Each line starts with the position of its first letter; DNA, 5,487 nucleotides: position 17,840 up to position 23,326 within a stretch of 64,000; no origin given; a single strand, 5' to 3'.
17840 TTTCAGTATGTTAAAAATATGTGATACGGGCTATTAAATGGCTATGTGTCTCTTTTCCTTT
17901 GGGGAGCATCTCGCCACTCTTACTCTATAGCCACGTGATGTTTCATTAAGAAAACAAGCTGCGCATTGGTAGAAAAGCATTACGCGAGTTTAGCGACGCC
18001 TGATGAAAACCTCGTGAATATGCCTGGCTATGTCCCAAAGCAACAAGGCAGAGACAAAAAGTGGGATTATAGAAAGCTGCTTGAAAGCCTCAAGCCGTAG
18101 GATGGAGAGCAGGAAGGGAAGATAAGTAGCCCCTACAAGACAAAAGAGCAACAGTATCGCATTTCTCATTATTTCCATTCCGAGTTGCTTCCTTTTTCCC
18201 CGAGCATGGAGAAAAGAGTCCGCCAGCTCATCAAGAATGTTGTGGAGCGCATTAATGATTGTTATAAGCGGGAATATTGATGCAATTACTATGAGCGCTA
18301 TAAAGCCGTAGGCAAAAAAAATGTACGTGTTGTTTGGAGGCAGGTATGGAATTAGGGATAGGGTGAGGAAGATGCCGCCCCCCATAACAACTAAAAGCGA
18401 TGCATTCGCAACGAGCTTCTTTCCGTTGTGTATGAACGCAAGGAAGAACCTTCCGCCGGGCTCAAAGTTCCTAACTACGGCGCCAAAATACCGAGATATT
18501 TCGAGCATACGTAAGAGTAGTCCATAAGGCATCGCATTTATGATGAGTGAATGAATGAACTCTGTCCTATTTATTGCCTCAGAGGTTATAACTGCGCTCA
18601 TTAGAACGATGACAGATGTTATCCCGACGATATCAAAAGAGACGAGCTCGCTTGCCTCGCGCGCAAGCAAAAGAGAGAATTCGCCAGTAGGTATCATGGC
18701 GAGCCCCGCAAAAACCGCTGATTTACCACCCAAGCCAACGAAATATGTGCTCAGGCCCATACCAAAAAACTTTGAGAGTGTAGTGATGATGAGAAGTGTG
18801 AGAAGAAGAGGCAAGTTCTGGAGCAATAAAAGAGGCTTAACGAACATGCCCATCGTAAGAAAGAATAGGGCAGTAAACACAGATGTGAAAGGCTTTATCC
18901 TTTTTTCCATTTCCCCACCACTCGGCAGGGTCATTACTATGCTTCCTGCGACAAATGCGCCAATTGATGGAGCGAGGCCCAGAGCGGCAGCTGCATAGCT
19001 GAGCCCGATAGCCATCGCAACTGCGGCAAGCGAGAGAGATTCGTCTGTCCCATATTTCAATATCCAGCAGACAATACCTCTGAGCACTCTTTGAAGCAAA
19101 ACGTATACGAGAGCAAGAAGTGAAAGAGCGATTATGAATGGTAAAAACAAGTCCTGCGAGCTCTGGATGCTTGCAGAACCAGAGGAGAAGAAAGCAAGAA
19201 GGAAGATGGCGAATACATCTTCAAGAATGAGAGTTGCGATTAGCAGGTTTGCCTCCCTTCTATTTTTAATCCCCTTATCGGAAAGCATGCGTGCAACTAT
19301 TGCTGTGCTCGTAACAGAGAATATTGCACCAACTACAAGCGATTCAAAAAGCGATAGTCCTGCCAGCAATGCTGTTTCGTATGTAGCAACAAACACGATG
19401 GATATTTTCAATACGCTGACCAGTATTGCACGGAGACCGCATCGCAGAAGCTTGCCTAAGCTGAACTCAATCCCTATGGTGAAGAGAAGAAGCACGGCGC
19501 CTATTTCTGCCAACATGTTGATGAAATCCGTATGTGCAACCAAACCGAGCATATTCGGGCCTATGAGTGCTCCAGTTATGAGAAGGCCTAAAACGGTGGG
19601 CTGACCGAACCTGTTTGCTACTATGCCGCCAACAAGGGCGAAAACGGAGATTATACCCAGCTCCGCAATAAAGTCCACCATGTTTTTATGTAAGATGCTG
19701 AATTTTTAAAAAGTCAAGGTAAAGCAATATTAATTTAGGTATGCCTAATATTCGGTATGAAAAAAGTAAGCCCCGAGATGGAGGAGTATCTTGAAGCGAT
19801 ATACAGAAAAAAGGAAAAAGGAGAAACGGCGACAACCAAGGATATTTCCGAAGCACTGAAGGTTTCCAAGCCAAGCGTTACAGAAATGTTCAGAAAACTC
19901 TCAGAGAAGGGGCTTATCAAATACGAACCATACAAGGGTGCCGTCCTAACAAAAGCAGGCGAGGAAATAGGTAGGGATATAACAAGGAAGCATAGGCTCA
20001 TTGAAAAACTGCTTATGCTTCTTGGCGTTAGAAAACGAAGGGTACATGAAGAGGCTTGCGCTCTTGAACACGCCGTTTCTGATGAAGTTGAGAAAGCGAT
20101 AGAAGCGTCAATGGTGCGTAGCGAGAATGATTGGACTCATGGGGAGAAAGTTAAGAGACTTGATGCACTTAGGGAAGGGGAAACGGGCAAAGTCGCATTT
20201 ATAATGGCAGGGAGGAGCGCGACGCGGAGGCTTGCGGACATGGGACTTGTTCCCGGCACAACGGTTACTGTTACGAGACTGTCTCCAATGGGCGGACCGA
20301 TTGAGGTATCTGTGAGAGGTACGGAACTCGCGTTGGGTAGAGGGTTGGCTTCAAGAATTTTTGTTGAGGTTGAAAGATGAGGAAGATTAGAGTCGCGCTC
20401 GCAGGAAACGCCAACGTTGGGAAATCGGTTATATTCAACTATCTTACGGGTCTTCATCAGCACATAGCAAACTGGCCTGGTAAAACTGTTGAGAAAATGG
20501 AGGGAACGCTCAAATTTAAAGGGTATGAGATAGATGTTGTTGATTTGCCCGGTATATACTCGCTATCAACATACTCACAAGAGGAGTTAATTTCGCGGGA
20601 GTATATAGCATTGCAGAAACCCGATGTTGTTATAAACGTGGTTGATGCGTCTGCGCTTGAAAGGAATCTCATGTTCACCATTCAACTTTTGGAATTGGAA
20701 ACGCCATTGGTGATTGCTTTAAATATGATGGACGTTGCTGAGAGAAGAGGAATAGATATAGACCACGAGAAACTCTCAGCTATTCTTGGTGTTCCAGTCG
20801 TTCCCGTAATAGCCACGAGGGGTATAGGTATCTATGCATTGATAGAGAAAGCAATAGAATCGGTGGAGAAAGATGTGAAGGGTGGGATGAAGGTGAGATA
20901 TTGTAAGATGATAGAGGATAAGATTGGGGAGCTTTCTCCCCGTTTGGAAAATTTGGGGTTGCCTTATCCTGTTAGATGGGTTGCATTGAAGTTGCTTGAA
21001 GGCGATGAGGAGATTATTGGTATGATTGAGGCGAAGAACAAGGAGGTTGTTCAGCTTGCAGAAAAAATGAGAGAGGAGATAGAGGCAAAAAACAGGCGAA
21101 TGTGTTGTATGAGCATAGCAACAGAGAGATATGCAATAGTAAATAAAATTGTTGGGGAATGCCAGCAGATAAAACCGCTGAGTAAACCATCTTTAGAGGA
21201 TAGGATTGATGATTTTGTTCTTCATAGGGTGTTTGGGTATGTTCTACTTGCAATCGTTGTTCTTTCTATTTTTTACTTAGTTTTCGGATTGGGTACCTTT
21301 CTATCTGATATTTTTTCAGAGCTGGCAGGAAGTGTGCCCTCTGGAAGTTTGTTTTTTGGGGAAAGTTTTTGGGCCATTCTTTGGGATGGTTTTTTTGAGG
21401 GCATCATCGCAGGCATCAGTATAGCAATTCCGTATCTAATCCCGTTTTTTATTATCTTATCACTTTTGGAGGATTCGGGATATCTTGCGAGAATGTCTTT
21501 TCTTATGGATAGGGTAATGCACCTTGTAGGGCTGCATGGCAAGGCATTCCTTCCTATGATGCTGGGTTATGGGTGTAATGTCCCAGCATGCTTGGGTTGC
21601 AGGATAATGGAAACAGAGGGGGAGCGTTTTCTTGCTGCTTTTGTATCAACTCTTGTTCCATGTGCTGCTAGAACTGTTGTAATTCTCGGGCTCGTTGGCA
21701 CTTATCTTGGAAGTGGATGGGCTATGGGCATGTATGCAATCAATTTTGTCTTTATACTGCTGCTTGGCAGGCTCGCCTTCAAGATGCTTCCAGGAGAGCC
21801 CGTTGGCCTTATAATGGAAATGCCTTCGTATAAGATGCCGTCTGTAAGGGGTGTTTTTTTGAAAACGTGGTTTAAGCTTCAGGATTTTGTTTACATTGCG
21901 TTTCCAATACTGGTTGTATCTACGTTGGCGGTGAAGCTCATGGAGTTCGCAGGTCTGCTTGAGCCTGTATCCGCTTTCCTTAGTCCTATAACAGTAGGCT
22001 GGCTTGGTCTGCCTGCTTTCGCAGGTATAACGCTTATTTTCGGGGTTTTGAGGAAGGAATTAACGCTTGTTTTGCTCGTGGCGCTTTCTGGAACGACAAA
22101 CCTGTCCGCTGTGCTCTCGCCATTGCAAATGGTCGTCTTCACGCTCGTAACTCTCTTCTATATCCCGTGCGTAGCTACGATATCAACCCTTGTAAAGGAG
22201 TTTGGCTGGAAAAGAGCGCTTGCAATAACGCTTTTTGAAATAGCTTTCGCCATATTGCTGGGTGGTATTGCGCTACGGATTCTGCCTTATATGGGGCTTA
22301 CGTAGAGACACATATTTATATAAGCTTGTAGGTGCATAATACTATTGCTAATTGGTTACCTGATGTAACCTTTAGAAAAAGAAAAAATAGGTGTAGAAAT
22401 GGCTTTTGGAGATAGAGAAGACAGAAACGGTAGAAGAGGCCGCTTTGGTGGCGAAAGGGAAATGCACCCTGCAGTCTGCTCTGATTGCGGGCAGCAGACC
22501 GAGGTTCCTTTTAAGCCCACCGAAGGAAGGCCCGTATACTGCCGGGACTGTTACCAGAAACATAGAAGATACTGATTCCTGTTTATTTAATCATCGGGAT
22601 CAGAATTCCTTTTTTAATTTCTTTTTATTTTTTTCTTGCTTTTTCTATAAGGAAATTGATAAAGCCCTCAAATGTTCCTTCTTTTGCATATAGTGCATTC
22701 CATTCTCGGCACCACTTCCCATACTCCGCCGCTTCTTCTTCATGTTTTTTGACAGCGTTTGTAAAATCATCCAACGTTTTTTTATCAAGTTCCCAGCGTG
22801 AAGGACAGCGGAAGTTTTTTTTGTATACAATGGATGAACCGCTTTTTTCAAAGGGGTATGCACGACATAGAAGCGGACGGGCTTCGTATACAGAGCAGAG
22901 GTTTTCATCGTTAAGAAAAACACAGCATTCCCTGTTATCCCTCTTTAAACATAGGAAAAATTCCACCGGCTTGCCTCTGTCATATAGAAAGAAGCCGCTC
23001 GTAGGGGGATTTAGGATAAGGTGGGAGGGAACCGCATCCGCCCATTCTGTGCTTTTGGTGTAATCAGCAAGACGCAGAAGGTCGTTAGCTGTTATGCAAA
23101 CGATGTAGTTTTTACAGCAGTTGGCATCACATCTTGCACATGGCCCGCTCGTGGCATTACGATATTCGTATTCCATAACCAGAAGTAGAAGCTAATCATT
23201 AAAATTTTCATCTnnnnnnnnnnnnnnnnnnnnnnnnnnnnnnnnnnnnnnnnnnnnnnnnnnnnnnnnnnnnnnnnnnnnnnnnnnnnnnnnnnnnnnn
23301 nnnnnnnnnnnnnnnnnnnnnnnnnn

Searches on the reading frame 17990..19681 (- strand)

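Call 56: search_protein_families(library=pfam, proteins=[window:17990-19681:-], max_evalue=0.0001)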
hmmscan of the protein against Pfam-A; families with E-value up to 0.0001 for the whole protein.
window:17990-19681:- (563 aa): 1 family
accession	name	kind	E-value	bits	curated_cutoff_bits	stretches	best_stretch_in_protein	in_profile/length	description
PF00999.27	Na_H_Exchanger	-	6.7e-49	167.2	26.2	1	13-366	2-365/375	Sodium/hydrogen exchanger, transmembrane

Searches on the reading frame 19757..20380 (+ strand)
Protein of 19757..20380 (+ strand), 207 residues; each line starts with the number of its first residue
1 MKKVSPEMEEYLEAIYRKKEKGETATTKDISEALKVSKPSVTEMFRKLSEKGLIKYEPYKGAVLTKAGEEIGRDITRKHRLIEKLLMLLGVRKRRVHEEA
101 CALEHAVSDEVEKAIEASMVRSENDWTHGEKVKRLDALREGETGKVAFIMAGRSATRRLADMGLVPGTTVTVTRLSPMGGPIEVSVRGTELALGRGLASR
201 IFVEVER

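Call 52: search_protein_families(library=pfam, proteins=[window:19757-20380:+], max_evalue=0.0001)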
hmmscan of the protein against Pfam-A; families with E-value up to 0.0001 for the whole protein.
window:19757-20380:+ (207 aa): 8 families
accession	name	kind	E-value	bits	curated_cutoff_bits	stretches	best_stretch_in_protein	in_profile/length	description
PF04023.20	FeoA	-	2.7e-23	82.2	23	1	134-204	2-73/74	FeoA domain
PF01325.25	Fe_dep_repress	-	3.1e-22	79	26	1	4-62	2-60/60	Iron dependent repressor, N-terminal DNA binding domain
PF02742.21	Fe_dep_repr_C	-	5.4e-17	62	27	1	65-125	1-62/70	Iron dependent repressor, metal binding and dimerisation domain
PF12802.13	MarR_2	-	1.6e-06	28.6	27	1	12-58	11-54/61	MarR family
PF01978.25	TrmB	-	2.2e-06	27.8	25.6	1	23-58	21-56/68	Sugar-specific transcriptional regulator TrmB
PF02082.26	Rrf2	-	8.4e-06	26.4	30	1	18-118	17-120/132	Iron-dependent Transcriptional regulator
PF01047.28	MarR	-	1.3e-05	25.5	24.6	1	24-55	17-48/59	MarR family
PF13412.12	HTH_24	-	8.7e-05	22.5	21.9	0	25-55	18-48/48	Winged helix-turn-helix DNA-binding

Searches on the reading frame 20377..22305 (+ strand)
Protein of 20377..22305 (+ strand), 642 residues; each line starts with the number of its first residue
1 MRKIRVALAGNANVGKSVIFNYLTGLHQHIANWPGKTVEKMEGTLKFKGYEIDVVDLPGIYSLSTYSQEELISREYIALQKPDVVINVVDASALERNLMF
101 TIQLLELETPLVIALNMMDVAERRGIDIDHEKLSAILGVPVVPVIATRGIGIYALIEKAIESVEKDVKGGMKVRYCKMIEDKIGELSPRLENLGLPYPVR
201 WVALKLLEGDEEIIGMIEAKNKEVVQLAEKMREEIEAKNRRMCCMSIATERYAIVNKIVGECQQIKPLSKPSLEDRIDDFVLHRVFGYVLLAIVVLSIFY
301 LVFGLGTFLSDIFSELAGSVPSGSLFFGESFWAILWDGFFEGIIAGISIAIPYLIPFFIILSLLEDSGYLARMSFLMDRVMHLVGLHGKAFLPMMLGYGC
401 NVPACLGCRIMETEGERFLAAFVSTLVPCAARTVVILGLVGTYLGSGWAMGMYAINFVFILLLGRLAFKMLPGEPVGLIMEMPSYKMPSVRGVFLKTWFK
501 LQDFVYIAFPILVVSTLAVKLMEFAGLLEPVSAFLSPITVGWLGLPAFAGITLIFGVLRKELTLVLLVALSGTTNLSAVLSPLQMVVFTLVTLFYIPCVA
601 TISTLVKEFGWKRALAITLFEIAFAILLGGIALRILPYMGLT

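Call 56: search_protein_families(library=pfam, proteins=[window:20377-22305:+], max_evalue=0.0001)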
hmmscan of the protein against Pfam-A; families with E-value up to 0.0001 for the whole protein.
window:20377-22305:+ (642 aa): 5 families
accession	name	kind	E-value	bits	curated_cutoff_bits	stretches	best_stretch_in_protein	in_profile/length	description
PF02421.24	FeoB_N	-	2.3e-64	216.1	27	1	5-158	2-155/156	Ferrous iron transport protein B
PF07670.19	Gate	-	1.6e-27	96.5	29.6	2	349-442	3-103/104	Nucleoside recognition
PF01926.29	MMR_HSR1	-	2.1e-20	73.4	21.9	1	5-116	1-112/113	50S ribosome-binding GTPase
PF17910.6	FeoB_Cyto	-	6.1e-18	65.5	23.4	1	175-262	1-88/90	FeoB cytosolic helical domain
PF07664.17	FeoB_C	-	2.8e-14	53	26.6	1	450-500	2-54/54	Ferrous iron transport protein B C terminus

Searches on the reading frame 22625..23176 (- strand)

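Call 52: search_protein_families(library=pfam, proteins=[window:22625-23176:-], max_evalue=0.0001)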
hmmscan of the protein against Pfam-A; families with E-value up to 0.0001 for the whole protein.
window:22625-23176:- (183 aa): 1 family
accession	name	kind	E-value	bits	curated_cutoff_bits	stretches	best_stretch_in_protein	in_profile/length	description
PF03692.20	CxxCxxCC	-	3.8e-11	44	23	1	13-113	2-73/85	Putative zinc- or iron-chelating domain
